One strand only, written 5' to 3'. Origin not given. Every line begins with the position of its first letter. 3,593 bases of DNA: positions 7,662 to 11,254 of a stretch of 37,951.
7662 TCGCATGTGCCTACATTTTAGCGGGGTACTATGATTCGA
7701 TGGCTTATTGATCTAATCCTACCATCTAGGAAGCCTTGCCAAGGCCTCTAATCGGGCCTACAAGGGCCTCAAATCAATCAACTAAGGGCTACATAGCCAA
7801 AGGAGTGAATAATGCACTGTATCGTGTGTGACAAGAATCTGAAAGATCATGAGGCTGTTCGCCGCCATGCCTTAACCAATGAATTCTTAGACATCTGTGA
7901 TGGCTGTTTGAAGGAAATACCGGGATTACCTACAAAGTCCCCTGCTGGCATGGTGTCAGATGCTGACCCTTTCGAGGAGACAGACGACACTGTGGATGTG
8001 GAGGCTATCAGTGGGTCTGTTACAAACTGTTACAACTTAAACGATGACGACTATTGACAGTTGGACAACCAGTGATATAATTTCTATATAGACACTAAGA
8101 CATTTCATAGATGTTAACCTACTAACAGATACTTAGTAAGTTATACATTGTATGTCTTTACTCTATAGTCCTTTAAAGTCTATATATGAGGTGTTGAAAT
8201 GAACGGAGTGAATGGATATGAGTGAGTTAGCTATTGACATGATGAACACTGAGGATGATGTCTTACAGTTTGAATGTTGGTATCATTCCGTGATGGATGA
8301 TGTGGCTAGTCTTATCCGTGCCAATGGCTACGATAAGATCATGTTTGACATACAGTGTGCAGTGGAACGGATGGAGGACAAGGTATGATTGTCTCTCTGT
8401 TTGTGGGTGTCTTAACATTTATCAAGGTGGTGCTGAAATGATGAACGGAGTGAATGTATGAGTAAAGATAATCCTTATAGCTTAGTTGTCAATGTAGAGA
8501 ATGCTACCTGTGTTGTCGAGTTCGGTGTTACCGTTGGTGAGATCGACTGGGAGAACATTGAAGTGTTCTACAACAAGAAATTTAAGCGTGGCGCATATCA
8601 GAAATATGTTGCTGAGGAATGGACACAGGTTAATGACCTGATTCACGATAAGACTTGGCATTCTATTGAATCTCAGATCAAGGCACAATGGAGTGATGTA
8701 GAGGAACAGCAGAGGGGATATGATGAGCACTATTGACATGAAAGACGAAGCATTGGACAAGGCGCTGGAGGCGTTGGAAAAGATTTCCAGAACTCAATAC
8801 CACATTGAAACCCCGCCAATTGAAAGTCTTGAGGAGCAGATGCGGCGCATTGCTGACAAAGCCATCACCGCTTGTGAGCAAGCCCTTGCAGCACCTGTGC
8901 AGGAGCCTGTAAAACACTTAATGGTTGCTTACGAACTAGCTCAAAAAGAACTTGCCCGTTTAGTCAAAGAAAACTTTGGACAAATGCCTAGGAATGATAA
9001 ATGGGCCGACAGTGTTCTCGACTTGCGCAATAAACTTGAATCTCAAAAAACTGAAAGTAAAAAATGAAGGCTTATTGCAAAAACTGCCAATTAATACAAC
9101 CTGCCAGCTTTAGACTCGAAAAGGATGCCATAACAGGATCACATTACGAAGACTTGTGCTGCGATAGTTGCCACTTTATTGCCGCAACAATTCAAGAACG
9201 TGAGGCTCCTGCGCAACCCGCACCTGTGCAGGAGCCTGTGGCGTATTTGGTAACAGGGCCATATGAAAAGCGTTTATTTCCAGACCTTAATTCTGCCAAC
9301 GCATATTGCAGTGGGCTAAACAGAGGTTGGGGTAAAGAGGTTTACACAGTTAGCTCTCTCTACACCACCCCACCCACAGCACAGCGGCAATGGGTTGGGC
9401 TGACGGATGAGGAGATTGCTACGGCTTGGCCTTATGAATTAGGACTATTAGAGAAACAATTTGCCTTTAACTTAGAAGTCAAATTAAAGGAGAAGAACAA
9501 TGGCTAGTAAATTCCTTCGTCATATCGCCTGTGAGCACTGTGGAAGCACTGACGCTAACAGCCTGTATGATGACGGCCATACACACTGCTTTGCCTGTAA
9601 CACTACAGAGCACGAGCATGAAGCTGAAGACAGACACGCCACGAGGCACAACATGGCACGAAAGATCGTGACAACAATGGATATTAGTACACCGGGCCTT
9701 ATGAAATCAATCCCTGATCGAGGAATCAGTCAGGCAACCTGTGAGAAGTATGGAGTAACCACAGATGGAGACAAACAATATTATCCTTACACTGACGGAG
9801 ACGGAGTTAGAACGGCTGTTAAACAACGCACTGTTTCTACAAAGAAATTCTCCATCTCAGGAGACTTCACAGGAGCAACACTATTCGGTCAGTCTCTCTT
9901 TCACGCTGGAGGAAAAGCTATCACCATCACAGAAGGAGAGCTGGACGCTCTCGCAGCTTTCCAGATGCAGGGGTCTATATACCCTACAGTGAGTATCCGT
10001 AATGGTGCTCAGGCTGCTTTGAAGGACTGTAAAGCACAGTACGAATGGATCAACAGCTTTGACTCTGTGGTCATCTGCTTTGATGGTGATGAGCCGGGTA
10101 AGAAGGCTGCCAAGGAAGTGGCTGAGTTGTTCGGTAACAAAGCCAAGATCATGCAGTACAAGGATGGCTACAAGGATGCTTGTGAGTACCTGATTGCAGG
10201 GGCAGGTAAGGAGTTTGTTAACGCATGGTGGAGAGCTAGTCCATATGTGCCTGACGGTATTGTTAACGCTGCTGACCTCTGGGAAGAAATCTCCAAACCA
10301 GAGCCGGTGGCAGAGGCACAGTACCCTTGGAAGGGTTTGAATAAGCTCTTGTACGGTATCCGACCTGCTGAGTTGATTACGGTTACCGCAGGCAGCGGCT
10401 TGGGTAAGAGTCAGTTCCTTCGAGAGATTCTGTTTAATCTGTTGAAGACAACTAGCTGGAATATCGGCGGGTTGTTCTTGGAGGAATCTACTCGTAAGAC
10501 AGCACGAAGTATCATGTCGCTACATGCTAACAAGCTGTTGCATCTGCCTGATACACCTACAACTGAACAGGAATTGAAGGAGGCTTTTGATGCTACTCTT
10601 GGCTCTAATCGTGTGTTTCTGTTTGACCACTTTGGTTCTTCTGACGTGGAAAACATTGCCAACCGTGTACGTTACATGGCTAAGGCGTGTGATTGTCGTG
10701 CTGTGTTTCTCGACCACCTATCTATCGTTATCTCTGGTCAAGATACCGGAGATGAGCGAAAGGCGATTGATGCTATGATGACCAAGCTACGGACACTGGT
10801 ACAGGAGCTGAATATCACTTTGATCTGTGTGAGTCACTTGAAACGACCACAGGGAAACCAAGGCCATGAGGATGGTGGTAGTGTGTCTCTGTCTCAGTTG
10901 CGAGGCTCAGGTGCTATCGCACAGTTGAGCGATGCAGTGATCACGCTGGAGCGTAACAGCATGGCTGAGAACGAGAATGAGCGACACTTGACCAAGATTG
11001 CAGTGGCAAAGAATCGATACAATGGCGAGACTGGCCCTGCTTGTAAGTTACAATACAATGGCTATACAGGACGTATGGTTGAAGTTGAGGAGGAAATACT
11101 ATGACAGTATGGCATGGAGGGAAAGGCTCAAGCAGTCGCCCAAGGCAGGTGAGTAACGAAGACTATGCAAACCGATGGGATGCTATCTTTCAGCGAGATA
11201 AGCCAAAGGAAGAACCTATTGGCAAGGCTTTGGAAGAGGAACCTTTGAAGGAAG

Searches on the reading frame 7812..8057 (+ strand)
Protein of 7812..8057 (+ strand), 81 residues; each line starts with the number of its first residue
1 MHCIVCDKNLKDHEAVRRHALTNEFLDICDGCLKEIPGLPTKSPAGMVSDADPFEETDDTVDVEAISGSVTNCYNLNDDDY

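Call 29: search_protein_families(library=pfam, proteins=[window:7812-8057:+], max_evalue=0.1)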
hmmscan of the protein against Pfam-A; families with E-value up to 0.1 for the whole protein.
window:7812-8057:+ (81 aa): 2 families
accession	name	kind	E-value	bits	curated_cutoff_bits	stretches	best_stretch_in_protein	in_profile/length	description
PF10764.14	Gin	-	0.025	15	27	1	3-43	1-34/45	Inhibitor of sigma-G Gin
PF04570.20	zf-FLZ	-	0.087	12.7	23.4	0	19-36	6-23/54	zinc-finger of the FCS-type, C2-C2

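Call 30: search_protein_families(library=phrogs, proteins=[window:7812-8057:+], max_evalue=0.01)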
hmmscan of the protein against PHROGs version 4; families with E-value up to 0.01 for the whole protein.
window:7812-8057:+ (81 aa): 0 families

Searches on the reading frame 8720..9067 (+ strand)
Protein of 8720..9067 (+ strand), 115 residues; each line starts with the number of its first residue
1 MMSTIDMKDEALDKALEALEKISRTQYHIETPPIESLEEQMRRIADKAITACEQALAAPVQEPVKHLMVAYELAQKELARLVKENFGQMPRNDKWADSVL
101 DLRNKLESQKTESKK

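Call 29: search_protein_families(library=pfam, proteins=[window:8720-9067:+], max_evalue=0.1)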
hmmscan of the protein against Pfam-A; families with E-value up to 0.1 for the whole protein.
window:8720-9067:+ (115 aa): 2 families
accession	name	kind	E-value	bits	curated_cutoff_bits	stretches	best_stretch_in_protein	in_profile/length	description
PF25678.1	DUF7946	-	0.033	14.6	27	1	9-70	105-164/183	Domain of unknown function (DUF7946)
PF05852.16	DUF848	-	0.069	13.7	25.3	0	58-107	56-105/145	Gammaherpesvirus protein of unknown function (DUF848)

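Call 30: search_protein_families(library=phrogs, proteins=[window:8720-9067:+], max_evalue=0.01)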
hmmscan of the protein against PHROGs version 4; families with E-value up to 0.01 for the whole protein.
window:8720-9067:+ (115 aa): 0 families

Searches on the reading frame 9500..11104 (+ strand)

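Call 7: search_protein_families(library=pfam, proteins=[window:9500-11104:+], max_evalue=0.01)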
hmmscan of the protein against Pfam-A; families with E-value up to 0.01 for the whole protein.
window:9500-11104:+ (534 aa): 8 families
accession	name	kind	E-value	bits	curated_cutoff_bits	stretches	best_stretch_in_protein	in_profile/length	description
PF03796.21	DnaB_C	-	1e-26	94.3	27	1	278-523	7-250/255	DnaB-like helicase C terminal domain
PF13155.12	Toprim_2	-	7.4e-12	45.9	22.1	1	143-231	2-88/88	Toprim-like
PF13481.12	AAA_25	-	2.5e-08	34.2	27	1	277-450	19-193/195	AAA domain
PF13662.12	Toprim_4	-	1.6e-06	28.7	25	1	140-216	2-80/85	Toprim domain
PF01751.28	Toprim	-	0.00011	22.8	23.1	1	143-214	4-83/96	Toprim domain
PF21268.3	Helic-prim_T7_N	-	0.0011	19.6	27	1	68-121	3-59/59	Bacteriophage T7 DNA helicase/primase, N-terminal a+b fold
PF08273.17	Zn_Ribbon_Prim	-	0.0042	17.8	23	1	7-34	2-32/37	Zinc-binding domain of primase-helicase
PF13362.12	Toprim_3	-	0.0068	17.3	27.2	0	141-212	2-68/95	Toprim domain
